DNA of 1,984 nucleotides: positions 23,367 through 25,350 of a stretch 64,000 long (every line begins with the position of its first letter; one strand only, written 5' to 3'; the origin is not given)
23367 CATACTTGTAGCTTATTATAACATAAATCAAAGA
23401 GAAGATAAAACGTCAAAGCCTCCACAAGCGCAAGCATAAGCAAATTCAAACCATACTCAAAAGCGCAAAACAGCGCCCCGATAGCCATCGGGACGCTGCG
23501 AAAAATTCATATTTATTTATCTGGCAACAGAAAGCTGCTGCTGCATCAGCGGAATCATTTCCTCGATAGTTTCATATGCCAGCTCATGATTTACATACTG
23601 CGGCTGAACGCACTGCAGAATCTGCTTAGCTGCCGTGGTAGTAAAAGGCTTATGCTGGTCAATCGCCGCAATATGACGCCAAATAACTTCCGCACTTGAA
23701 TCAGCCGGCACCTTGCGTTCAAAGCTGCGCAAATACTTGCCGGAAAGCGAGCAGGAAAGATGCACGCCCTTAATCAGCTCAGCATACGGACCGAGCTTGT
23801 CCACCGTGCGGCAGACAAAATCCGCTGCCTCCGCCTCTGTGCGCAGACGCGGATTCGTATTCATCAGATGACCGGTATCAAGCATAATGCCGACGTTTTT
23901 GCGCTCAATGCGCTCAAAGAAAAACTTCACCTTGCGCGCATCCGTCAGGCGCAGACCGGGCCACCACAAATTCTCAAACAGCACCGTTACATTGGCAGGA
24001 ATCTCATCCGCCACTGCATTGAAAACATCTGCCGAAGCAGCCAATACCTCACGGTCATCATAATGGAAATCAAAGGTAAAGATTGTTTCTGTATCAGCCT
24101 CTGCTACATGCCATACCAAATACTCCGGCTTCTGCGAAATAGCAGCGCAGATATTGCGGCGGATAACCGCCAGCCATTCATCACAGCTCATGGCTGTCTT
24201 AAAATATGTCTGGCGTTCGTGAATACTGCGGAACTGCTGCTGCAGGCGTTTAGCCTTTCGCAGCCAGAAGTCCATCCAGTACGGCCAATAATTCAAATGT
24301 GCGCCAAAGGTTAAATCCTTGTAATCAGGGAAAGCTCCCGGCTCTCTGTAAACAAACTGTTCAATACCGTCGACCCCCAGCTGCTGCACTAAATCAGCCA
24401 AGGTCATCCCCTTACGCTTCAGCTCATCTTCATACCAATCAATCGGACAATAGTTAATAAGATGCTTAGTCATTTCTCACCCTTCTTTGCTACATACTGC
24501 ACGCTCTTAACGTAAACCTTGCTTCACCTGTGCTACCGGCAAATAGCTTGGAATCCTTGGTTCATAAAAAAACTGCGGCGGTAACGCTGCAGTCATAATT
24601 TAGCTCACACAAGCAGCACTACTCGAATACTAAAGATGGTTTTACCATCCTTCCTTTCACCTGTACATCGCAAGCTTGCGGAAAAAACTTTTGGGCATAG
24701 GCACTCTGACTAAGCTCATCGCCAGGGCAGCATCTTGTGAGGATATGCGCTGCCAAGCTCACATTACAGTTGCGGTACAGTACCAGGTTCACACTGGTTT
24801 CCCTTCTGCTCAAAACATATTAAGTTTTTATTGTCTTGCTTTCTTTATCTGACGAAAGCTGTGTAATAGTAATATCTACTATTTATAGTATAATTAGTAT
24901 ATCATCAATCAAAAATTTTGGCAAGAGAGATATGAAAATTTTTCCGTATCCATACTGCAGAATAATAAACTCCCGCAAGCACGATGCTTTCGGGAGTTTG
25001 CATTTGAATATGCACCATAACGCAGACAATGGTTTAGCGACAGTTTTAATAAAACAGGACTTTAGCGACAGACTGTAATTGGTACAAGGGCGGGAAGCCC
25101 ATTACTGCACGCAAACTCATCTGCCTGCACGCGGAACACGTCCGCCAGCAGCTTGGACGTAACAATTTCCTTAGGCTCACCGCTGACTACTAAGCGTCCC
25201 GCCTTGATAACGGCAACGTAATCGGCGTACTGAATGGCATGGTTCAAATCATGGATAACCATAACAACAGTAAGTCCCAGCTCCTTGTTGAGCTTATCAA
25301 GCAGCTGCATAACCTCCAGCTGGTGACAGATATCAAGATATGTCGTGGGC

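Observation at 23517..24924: Cobalamin riboswitch controlling an uncharacterised xylose-isomerase-fold TIM-barrel gene, while the adjacent B12/siderophore-type ABC importer has none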

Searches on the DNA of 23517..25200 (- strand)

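Call 3: search_rna_families(source=window, start=24300, end=25200, threshold=evalue, max_evalue=10, show_alignments=5)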
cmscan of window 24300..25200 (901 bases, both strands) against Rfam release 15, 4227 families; matches with E-value up to 10: 7.
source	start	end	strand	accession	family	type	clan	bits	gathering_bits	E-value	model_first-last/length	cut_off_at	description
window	24648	24828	-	RF01482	AdoCbl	Cis-reg; riboswitch;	CL00101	36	50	8.9e-05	1-149/149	no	AdoCbl (Cobalamin/B12) riboswitch aptamer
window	24902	25004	+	RF00514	His_leader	Cis-reg; leader;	-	27.5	49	0.033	1-126/126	no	Histidine operon leader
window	24519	24603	+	RF02059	STnc50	Gene; sRNA;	-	19.6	55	1.9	1-84/84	no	Salmonella enterica sRNA STnc40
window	24881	24917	-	RF00531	snoMe28S-Gm3113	Gene; snRNA; snoRNA; CD-box;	-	17.2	70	6.3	1-84/84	no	Small nucleolar RNA Me28S-Gm3113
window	24999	25019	-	RF01083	UPD-PK2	Cis-reg;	-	16.6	32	5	1-21/21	no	Pseudoknot of upstream pseudoknot domain (UPD) of the 3'UTR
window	24869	25007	+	RF02079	STnc180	Gene; sRNA;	-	15.5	50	2.4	1-208/208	no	Enterobacterial sRNA STnc180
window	24408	24447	-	RF01308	sR58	Gene; snRNA; snoRNA; CD-box;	-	13.4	55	6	1-55/55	no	Small nucleolar RNA sR58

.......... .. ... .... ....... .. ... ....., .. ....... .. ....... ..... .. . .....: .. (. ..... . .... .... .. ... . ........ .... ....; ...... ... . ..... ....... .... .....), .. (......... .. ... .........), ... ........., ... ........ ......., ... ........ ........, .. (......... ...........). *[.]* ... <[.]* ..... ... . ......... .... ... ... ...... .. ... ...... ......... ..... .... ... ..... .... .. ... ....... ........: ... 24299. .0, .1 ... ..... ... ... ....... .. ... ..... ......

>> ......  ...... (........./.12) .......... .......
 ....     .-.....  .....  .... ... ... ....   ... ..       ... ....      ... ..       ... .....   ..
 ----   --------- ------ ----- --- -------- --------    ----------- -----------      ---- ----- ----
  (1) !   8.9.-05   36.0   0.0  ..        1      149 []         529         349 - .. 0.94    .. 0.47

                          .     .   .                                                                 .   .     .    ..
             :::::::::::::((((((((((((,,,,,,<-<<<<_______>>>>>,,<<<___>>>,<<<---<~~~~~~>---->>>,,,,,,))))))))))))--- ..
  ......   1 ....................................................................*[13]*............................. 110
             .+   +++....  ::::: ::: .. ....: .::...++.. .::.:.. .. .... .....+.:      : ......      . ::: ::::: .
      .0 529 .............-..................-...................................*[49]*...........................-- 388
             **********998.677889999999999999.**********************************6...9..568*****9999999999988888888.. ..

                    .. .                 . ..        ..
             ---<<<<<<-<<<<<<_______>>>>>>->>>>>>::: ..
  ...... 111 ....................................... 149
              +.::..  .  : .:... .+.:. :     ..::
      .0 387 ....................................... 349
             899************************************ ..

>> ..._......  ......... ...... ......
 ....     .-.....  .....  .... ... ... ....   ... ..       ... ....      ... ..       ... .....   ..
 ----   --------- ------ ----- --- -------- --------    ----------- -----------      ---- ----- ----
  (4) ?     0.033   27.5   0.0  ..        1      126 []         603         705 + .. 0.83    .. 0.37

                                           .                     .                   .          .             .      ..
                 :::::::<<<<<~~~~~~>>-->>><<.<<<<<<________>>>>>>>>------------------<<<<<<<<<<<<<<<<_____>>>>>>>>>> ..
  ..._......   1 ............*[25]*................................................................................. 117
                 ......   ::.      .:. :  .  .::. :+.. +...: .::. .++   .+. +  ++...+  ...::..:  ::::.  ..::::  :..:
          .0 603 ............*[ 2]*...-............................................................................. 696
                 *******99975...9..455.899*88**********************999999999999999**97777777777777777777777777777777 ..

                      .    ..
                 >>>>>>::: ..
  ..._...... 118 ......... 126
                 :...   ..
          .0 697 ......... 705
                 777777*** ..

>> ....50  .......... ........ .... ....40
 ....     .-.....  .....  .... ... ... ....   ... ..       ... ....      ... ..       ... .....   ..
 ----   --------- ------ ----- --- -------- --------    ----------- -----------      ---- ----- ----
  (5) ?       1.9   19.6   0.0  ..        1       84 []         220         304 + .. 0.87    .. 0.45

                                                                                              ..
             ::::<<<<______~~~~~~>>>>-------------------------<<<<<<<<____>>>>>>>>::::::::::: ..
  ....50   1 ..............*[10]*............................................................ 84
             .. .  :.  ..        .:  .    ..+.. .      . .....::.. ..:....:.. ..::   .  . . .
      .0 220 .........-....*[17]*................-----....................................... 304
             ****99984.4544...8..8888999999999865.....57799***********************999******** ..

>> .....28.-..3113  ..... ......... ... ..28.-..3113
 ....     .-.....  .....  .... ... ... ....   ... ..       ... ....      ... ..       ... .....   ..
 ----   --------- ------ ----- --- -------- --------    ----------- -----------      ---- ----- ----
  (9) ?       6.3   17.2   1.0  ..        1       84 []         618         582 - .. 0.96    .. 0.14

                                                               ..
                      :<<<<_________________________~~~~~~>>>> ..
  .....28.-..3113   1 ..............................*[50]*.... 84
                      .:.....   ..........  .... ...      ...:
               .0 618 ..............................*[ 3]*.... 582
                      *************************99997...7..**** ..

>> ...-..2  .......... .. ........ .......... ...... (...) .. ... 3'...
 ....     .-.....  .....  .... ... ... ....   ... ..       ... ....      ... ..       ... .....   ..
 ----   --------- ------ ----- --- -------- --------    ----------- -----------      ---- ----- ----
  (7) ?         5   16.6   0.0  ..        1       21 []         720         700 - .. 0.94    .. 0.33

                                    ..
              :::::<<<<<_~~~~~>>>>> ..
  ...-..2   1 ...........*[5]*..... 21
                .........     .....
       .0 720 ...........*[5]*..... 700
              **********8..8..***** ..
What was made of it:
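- Closest known: Cobalamin riboswitches. Different: It has a single 9-bp outer stem instead of the P1/P2 arrangement of RF00174, a 49-nt P6 insertion, and a poor match to the 3' hairpin of RF01482 (call 3).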

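Call 19: search_rna_families(sources=[L001, L002, L004, L006, L007], threshold=gathering)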
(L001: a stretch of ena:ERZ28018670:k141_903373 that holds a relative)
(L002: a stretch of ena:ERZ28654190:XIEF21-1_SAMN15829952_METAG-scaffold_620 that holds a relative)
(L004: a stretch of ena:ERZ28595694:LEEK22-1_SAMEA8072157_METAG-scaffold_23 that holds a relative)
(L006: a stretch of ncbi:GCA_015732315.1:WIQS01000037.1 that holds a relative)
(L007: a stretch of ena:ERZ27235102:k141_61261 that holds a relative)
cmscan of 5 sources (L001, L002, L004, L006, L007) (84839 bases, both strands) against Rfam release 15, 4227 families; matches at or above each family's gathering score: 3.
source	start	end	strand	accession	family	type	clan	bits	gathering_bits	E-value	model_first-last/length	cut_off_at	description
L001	1386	1576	+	RF00230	T-box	Cis-reg; leader;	-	97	93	6e-20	1-219/219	no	T-box leader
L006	4624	4798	+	RF00174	Cobalamin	Cis-reg; riboswitch;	CL00101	95.6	31.5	2e-22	1-189/189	no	Cobalamin riboswitch aptamer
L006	4278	4453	-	RF00174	Cobalamin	Cis-reg; riboswitch;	CL00101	82.5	31.5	1.1e-18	1-189/189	no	Cobalamin riboswitch aptamer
